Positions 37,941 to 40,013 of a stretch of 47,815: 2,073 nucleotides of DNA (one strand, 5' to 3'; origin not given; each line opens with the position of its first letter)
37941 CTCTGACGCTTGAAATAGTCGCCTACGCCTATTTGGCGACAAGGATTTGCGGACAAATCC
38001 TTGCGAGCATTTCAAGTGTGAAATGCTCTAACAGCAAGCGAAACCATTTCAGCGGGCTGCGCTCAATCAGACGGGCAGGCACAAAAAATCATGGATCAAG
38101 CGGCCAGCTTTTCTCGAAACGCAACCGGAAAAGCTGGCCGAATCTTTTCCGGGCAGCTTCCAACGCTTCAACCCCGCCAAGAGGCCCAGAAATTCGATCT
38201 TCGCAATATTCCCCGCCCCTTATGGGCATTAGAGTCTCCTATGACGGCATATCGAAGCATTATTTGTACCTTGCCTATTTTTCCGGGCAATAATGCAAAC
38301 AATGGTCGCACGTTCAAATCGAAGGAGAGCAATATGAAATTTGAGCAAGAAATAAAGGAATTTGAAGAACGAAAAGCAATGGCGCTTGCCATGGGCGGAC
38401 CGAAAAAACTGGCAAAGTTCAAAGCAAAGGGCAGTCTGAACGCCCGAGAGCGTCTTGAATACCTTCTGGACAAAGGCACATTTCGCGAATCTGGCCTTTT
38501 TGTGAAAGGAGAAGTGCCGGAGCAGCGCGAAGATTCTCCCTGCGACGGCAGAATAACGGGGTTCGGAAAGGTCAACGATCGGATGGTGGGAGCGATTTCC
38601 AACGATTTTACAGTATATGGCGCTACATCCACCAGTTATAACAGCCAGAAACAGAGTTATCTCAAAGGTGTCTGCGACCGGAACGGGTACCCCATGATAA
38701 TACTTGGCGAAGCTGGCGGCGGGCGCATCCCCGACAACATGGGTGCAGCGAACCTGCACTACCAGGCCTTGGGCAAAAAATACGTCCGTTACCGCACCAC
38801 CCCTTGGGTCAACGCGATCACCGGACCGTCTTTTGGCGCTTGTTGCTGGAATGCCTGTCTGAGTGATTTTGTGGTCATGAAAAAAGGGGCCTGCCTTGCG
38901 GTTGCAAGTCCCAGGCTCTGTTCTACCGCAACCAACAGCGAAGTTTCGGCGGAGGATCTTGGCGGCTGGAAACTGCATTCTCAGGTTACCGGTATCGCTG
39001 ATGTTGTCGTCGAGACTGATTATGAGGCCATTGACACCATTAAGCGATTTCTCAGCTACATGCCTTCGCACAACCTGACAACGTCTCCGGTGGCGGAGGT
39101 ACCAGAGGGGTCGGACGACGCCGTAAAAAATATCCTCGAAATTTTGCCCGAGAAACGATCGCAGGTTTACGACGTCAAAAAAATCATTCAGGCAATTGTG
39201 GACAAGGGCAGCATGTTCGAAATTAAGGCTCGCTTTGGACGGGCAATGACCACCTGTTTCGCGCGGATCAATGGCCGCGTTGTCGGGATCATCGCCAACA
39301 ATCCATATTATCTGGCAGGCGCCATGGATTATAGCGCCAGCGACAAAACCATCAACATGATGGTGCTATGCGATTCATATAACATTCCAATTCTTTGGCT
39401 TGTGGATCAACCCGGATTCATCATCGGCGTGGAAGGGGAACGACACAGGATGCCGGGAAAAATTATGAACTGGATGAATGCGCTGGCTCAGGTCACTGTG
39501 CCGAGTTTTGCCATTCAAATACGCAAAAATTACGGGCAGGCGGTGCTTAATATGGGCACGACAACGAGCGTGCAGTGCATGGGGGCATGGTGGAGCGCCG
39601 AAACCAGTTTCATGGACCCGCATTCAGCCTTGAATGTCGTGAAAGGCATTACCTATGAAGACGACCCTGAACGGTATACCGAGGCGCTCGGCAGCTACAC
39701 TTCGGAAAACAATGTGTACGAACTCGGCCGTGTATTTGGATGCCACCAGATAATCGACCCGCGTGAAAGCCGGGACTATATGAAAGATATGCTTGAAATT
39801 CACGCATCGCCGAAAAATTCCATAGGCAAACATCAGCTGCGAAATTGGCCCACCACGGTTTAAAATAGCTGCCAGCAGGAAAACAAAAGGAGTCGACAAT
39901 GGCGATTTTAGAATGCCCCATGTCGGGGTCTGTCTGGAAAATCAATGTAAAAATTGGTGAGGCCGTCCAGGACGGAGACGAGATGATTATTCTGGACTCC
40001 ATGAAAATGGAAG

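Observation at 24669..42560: Low-G+C island of about 18 kb: a split Na+-translocating biotin decarboxylase wired to a crotonyl-CoA-to-acetyl-CoA module, two CoA-transferases, a TTT transporter, LysR and its own BirA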

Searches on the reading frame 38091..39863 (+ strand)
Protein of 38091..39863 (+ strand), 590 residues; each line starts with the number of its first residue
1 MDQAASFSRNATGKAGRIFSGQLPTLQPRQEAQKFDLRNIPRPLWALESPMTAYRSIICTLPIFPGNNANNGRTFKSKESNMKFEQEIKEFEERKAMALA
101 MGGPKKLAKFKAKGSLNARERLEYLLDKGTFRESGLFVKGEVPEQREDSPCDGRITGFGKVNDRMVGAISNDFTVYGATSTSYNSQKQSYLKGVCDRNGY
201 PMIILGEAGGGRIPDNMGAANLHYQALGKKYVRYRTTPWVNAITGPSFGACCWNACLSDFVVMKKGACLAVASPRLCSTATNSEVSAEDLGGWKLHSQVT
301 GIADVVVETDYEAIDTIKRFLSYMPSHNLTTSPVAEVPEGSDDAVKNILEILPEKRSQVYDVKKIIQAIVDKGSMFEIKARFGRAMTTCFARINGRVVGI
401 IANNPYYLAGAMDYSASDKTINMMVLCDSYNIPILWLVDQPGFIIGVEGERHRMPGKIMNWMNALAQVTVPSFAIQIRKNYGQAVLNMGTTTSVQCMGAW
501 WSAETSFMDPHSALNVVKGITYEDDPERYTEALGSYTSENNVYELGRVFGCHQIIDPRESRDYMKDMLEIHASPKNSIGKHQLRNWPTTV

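Call 4: search_protein_families(library=pfam, proteins=[window:38091-39863:+])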
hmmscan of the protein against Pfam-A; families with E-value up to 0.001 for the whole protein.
window:38091-39863:+ (590 aa): 2 families
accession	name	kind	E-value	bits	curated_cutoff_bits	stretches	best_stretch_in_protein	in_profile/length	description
PF01039.27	Carboxyl_trans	-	2.9e-80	270.7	22.3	1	112-574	4-481/493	Carboxyl transferase domain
PF03255.19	ACCA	-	7.9e-05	22.4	23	1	419-479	135-195/310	Acetyl co-enzyme A carboxylase carboxyltransferase-like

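Call 6: search_protein_families(library=ncbifam, proteins=[window:38091-39863:+], max_evalue=0.00001)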
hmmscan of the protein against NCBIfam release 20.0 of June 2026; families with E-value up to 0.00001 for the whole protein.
window:38091-39863:+ (590 aa): 1 family
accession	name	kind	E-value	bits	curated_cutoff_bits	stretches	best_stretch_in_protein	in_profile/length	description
TIGR01117.1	mmdA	subfamily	1.7e-99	334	998.8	1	87-579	2-503/512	methylmalonyl-CoA decarboxylase subunit alpha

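Call 9: find_encoding_contigs(protein=window:38334-39863:+, flank=10000, max_places=6)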
Protein window:38334-39863:+ (509 aa): 1 contig read that carries it; 1 place shown.
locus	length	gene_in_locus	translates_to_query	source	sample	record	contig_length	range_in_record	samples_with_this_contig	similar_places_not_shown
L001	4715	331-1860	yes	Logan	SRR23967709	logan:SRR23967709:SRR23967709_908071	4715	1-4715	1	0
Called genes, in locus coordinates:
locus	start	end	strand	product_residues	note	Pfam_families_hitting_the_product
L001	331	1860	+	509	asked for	PF01039:Carboxyl_trans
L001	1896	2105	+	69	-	PF00364:Biotin_lipoyl, PF25917:BSH_RND (weak), PF25973:BSH_CzcB (faint), PF25984:BSH_YknX (faint), PF25997:BSH_YhbJ (weak)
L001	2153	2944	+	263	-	PF03099:BPL_LplA_LipB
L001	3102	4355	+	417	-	PF02550:AcetylCoA_hydro, PF13336:AcetylCoA_hyd_C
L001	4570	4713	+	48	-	?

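Call 10: find_homologous_proteins(query=window:38334-39863:+, max_evalue=1e-20)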
Query window:38334-39863:+ (509 aa): 2564 proteins with E <= 1e-20 among 8000 candidates; the best 120 are listed.
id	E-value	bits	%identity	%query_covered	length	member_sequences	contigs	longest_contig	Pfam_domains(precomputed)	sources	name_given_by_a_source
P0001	0.0e+0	1182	100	100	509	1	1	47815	PF01039.28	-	-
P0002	4.3e-233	792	66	100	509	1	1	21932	PF01039.28,PF03255.20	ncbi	-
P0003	1.5e-191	655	56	100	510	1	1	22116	PF01039.28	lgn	-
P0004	5.5e-191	653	55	100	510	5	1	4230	PF01039.28,PF03255.20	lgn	-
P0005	1.9e-190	652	55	100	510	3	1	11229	PF01039.28,PF03255.20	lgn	-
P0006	3.4e-189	648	55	100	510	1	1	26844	PF01039.28,PF03255.20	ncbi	-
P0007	6.2e-187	640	54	100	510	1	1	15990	PF01039.28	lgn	-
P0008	6.8e-187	640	54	100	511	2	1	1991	PF01039.28,PF03255.20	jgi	-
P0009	8.0e-187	640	54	100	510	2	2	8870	PF01039.28,PF03255.20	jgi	jgi:methylmalonyl-CoA decarboxylase subunit alpha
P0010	4.3e-186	637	54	100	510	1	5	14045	PF01039.28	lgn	-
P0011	3.6e-185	634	54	100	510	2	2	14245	PF01039.28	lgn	-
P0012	4.1e-185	634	53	100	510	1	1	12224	PF01039.28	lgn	-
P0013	1.2e-184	633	53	100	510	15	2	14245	PF01039.28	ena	-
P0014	1.5e-184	632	53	100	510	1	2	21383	PF01039.28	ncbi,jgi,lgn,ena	ncbi:MAG: carboxyl transferase domain-containing protein [Pseudomonadota bacterium]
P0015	7.9e-184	630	55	100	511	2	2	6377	PF01039.28,PF03255.20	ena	-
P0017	2.1e-183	628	53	100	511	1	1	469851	PF01039.28,PF03255.20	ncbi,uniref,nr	ncbi:acyl-CoA carboxylase subunit beta [Pararhizobium haloflavum]|uniref:acyl-CoA carboxylase subuni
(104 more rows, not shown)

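Call 11: find_encoding_contigs(protein=P0002, flank=10000, max_places=3)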
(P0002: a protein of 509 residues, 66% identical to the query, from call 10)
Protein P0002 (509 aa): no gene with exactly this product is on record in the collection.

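Call 12: find_encoding_contigs(protein=P0017, flank=10000, max_places=3)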
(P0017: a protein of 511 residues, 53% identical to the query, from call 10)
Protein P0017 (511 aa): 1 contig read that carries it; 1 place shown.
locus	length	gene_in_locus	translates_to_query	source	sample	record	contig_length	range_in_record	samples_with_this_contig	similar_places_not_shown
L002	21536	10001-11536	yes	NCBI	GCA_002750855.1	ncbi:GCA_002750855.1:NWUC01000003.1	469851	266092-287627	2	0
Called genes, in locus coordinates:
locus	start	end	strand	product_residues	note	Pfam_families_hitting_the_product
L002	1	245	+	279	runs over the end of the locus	PF00005:ABC_tran, PF13304:AAA_21 (faint)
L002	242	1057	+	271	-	PF00528:BPD_transp_1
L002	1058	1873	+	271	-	PF00528:BPD_transp_1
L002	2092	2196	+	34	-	PF12762:DDE_Tnp_IS1595 (weak)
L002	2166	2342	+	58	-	-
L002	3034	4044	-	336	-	PF01226:Form_Nir_trans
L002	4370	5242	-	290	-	PF00126:HTH_1, PF03466:LysR_substrate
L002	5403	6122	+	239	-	-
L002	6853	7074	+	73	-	PF00364:Biotin_lipoyl, PF25919:BSH_CusB (faint), PF25984:BSH_YknX (faint)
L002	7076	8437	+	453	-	PF00289:Biotin_carb_N, PF02786:CPSase_L_D2, PF07478:Dala_Dala_lig_C, PF02785:Biotin_carb_C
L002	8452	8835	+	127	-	PF02632:BioY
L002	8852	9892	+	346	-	PF03601:Cons_hypoth698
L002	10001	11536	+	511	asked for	PF01039:Carboxyl_trans, PF03255:ACCA (weak)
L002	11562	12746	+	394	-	PF02515:CoA_transf_3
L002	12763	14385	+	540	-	PF01039:Carboxyl_trans, PF03255:ACCA (faint)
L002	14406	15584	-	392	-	PF07690:MFS_1, PF12832:MFS_1_like (weak), PF07690:MFS_1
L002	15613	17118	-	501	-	PF01970:TctA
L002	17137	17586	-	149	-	PF07331:TctB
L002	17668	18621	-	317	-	PF03401:TctC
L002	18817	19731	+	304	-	PF00126:HTH_1, PF03466:LysR_substrate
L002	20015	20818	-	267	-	PF23441:SDR, PF00106:adh_short, PF08659:KR, PF13561:adh_short_C2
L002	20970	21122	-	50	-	-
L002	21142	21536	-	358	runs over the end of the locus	PF10983:DUF2793, PF18573:BclA_C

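Call 17: find_related_loci(query=A1, collection=genome_contigs, flank=10000)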
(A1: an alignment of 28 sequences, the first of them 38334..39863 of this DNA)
Query A1 (509 aa) in genome_contigs; peptide patterns used: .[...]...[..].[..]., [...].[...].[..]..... (x = any residue, [..] = any of these).
598 stretches matched a pattern (row limit reached: there are more); 578 encode a relative of the query (tblastn E <= 1e-3); the best 80 are kept; 79 distinct loci.
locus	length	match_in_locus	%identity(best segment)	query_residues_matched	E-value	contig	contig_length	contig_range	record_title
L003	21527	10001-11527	53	1-508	0e+0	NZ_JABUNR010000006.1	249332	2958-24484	Mesobacillus harenae strain Y40 Y40_6, whole genome shotgun sequence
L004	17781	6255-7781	53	1-507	0e+0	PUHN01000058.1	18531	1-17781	Rhodobacteraceae bacterium WD3A24 contig58, whole genome shotgun sequence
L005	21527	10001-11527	51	1-507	0e+0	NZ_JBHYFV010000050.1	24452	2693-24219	MAG: Marivita sp. isolate CCAP1475_9_bin-024 CCAP1475_9_bin-024_c50, whole genome shotgun sequence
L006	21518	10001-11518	53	3-508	0e+0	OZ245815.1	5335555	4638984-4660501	MAG: Alphaproteobacteria bacterium isolate 7f0d7cf2-30dd-46ca-8880-9cb867015a81 genome assembly, chromosome: 1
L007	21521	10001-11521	51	2-507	0e+0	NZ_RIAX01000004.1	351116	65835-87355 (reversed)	Planococcus salinus strain LCB217 Scaffold4, whole genome shotgun sequence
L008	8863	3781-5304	51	1-508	0e+0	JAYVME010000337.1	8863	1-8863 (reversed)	MAG: Betaproteobacteria bacterium isolate GL58_Down_metabat_138_sub GL58_Down_metabat_138_sub_336, whole genome shotgun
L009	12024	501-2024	51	1-508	0e+0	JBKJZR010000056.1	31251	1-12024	MAG: Burkholderiales bacterium isolate swi_bin.253 S1Ck127_3471389_flag_0_multi_22.9929_len_31251, whole genome shotgun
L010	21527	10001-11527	51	1-508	0e+0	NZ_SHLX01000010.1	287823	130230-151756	Paenibacillus cymbidii strain R196 Scaffold10_1, whole genome shotgun sequence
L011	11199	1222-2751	52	1-508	0e+0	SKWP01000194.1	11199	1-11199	MAG: Rhodobacteraceae bacterium isolate CSSed162cmB_206R1 CSSed16-2cmB-20702, whole genome shotgun sequence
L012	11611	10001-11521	51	2-508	5e-180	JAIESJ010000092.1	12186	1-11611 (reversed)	MAG: Burkholderiales bacterium isolate co.spades.METABAT.2.5kb_011 c_000000430409, whole genome shotgun sequence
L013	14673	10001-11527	50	1-508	6e-180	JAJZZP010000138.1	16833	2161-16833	MAG: Bacillota bacterium isolate TL2-1.bin36 NODE_2159_length_16833_cov_3.539567, whole genome shotgun sequence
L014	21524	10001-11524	50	1-508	6e-180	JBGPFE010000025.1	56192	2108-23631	MAG: Gammaproteobacteria bacterium isolate OBJ_0618_7090110_74 k141_6650326_length_56192_cov_25.3595, whole genome shotg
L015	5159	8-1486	51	16-508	0e+0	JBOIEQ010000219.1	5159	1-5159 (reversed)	MAG: Burkholderiales bacterium isolate SE1500_metabat2.bin.10 NODE_3017_length_5159_cov_1.554452, whole genome shotgun s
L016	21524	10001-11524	50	1-508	8e-179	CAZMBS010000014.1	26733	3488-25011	MAG TPA_asm: uncultured Streptomycetaceae bacterium isolate SRP150892_co2_124 genome assembly, contig: NODE_2339_length_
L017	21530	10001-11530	51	1-508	9e-179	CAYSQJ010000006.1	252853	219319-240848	MAG TPA_asm: uncultured Bordetella sp. isolate SRP329715_co2_8 genome assembly, contig: NODE_60_length_252853_cov_60.851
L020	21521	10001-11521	51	4-508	1e-177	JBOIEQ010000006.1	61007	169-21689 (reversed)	MAG: Burkholderiales bacterium isolate SE1500_metabat2.bin.10 NODE_93_length_61007_cov_1.623160, whole genome shotgun se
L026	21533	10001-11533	48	1-509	8e-176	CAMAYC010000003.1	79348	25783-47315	MAG: Reyranella massiliensis 521 isolate MH-08apr19-46 genome assembly, contig: MH-08apr19-C624, whole genome shotgun se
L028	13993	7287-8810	49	1-508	7e-176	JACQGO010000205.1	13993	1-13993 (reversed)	MAG: Betaproteobacteria bacterium isolate NC_groundwater_1075_Ag_S2p5_65_1559 S_2p5_S6_coassembly_k141_2080803, whole ge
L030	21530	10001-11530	51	1-508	5e-176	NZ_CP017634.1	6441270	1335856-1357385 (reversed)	Candidatus Formimonas warabiya strain DCMF chromosome, complete genome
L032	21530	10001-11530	50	1-508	1e-175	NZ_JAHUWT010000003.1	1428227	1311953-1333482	Bordetella sp. BOR01 NODE_3_length_1428227_cov_44.743242, whole genome shotgun sequence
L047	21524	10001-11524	49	3-508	6e-174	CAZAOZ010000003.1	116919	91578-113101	MAG TPA_asm: uncultured Bordetella sp. isolate ERP113451_co7_129 genome assembly, contig: NODE_14_length_116919_cov_26.9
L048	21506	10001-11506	49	8-508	6e-174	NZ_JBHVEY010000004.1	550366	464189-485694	Rhodococcus sp. NPDC057529 NPDC057529_323_C2.ctg-0004, whole genome shotgun sequence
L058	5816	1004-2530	48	1-508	2e-175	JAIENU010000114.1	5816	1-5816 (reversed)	MAG: Burkholderiales bacterium isolate co.spades.DASTOOL.1kb_049 c_000000409172, whole genome shotgun sequence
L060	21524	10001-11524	48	3-508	5e-173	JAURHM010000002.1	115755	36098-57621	MAG: Burkholderiales bacterium isolate SFB_649D_50_9 k141_1112629_length_115755_cov_13.2874, whole genome shotgun sequen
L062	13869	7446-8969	48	3-508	4e-173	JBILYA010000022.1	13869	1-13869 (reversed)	MAG: Burkholderiales bacterium isolate ME2018-11-08GD_3300042940_group8_bin203 Rohwer_bin2383_scaffold_3789_c1, whole ge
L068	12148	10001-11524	48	3-508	2e-172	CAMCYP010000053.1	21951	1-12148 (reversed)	MAG: Bordetella parapertussis isolate ME-08apr19-309 genome assembly, contig: ME-08apr19-C4969, whole genome shotgun seq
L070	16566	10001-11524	49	1-508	2e-172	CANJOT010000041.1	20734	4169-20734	MAG: Burkholderiales bacterium isolate RH-23may17-409 genome assembly, contig: RH-23may17-C18812, whole genome shotgun s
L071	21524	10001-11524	48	3-508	2e-172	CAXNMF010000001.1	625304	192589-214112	MAG: Burkholderiales bacterium isolate ME-04may21-LR-25 genome assembly, contig: ME-04may21-LR-C65, whole genome shotgun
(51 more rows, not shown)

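Call 21: search_solved_structures(query=window:38334-39863:+, max_evalue=1e-10)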
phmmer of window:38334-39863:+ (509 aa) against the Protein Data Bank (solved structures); distinct sequences matched with E-value up to 1e-10: 46.
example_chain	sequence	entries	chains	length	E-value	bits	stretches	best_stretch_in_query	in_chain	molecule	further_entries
1vrg_A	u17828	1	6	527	1.9e-82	280.5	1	7-490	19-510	propionyl-CoA carboxylase, beta subunit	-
3n6r_B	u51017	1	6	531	6.9e-75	255.6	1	7-481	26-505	Propionyl-CoA carboxylase, beta subunit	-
6ybq_A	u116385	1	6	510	2.1e-74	254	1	7-438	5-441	Propionyl-CoA carboxylase beta chain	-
8pn8_A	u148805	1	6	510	5.5e-74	252.6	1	7-438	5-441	Propionyl-CoA carboxylase beta chain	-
8pn7_A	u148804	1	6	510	2.3e-73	250.6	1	7-438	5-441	Propionyl-CoA carboxylase beta chain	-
1on3_A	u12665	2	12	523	7.6e-73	248.8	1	4-497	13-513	Methylmalonyl-CoA carboxyltransferase 12S subunit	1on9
6ybp_A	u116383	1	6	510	4.9e-72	246.2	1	7-437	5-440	Propionyl-CoA carboxylase beta chain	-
1x0u_A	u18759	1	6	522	4.7e-71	242.9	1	4-480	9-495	hypothetical methylmalonyl-CoA decarboxylase alpha subunit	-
3ib9_A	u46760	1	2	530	7.5e-68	232.4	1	14-443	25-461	Propionyl-CoA carboxylase complex B subunit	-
1xnw_A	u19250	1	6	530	1.4e-67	231.4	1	14-443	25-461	propionyl-CoA carboxylase complex B subunit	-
3iav_A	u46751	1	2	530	1.9e-67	231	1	14-443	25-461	Propionyl-CoA carboxylase complex B subunit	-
3ibb_A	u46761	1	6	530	3.7e-67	230.1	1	14-443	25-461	Propionyl-CoA carboxylase complex B subunit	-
3mfm_C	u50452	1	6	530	6.7e-67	229.2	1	14-443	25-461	Propionyl-CoA carboxylase complex B subunit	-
1xnv_A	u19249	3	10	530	9.4e-67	228.7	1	14-443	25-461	propionyl-CoA carboxylase complex B subunit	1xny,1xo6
9wkr_G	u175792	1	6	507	2.4e-66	227.4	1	10-438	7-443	Propionyl-CoA carboxylase beta chain, mitochondrial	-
3gf3_A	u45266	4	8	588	7e-23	84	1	196-406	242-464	Glutaconyl-CoA decarboxylase subunit A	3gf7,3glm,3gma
1pix_A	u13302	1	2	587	9.7e-15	57.2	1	207-404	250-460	Glutaconyl-CoA decarboxylase A subunit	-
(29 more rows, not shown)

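Call 24: search_protein_families(library=pfam, proteins=[L003:3127-5100:+, L003:5121-6137:+, L003:6208-7644:+, L003:7661-8344:+, L003:13483-14334:+, L003:14643-15764:+, L030:6373-7542:+, L030:7599-8732:+, L030:11866-14040:+, L030:17747-19504:+], max_evalue=0.00001)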
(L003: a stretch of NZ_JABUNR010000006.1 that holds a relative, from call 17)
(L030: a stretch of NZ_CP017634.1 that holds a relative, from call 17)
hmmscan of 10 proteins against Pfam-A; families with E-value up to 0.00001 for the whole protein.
L003:3127-5100:+ (657 aa): 1 family
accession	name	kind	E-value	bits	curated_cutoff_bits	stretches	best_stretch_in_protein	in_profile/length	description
PF06808.19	DctM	-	1.1e-88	298.3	23.8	1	136-570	2-407/413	Tripartite ATP-independent periplasmic transporter, DctM component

L003:5121-6137:+ (338 aa): 4 families
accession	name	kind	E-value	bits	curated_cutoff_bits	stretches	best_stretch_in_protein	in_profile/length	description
PF16868.10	NMT1_3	-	3.3e-66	224.3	27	1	47-327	2-289/289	NMT1-like family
PF09084.16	NMT1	-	5e-12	46.6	20.5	1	74-203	22-147/216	NMT1/THI5 like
PF12974.12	Phosphonate-bd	-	3.2e-10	40.2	27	1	61-202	18-162/242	ABC transporter, phosphonate, periplasmic substrate-binding protein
PF04069.17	OpuAC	-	2.2e-07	31.2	21.2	1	56-295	14-222/257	Substrate binding domain of ABC-type glycine betaine transport system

L003:6208-7644:+ (478 aa): 3 families
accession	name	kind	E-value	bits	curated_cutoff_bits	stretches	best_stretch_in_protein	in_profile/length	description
PF13607.11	Succ_CoA_lig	-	4.7e-47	159.6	27.4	1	167-297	2-132/138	Succinyl-CoA ligase like flavodoxin domain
PF13380.12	CoA_binding_2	-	3.4e-21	76.3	22.8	1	27-149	2-113/116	CoA binding domain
PF02629.25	CoA_binding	-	7.6e-10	39.9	22.3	1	24-115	2-97/97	CoA binding domain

L003:7661-8344:+ (227 aa): 1 family
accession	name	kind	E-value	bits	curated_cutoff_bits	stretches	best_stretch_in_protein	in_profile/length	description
PF13549.11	ATP-grasp_5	-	2.5e-69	233.5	27.6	1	9-225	8-221/221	ATP-grasp domain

L003:13483-14334:+ (283 aa): 1 family
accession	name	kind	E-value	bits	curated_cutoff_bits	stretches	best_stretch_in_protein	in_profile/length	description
PF05145.17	AbrB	-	6.7e-54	183.4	29.2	1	44-277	1-236/314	Transition state regulatory protein AbrB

L003:14643-15764:+ (373 aa): 6 families
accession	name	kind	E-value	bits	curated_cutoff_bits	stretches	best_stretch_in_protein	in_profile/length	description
PF13738.12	Pyr_redox_3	-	2.6e-33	116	30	1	6-335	2-305/305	Pyridine nucleotide-disulphide oxidoreductase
PF07992.20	Pyr_redox_2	-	2.9e-25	89.7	26.1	1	3-217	2-193/291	Pyridine nucleotide-disulphide oxidoreductase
PF13434.12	Lys_Orn_oxgnase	-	2.1e-20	73.6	21.3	1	1-235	2-260/339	L-lysine 6-monooxygenase/L-ornithine 5-monooxygenase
PF00070.33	Pyr_redox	-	8.4e-08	33.1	22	0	170-209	1-41/82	Pyridine nucleotide-disulphide oxidoreductase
PF03486.20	HI0933_like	-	1.1e-06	28.7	50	0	3-29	2-28/244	HI0933-like protein Rossmann domain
PF01134.28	GIDA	-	2.1e-06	27.5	22.1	0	171-201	2-32/391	Glucose inhibited division protein A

L030:6373-7542:+ (389 aa): 2 families
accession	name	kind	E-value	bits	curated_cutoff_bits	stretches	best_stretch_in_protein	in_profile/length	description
PF20629.2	GD_AH_C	-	2.8e-83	279.4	26.8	1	146-385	1-239/242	D-galactarate/Altronate dehydratase, C-terminal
PF04295.18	GD_AH_second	-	1.7e-25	90.1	27.3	1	11-136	1-135/136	D-galactarate dehydratase/Altronate hydrolase, second domain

L030:7599-8732:+ (377 aa): 1 family
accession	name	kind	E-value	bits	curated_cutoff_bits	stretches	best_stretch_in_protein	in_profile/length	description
PF02615.19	Ldh_2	-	1.2e-115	386.6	38.8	1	20-349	2-332/333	Malate/L-lactate dehydrogenase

L030:11866-14040:+ (724 aa): 4 families
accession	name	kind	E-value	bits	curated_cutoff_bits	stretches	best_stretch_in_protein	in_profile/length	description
PF13549.11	ATP-grasp_5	-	6e-68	229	27.6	1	501-723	2-221/221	ATP-grasp domain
PF13607.11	Succ_CoA_lig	-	3.6e-44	150.3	27.4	1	159-295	2-138/138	Succinyl-CoA ligase like flavodoxin domain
PF13380.12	CoA_binding_2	-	3.7e-16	60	22.8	1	18-142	1-114/116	CoA binding domain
PF02629.25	CoA_binding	-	9.2e-12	46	22.3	1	17-108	3-97/97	CoA binding domain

L030:17747-19504:+ (585 aa): 1 family
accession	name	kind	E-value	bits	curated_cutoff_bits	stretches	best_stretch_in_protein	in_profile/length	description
PF01039.27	Carboxyl_trans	-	1.1e-94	318.3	22.3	1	62-577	3-492/493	Carboxyl transferase domain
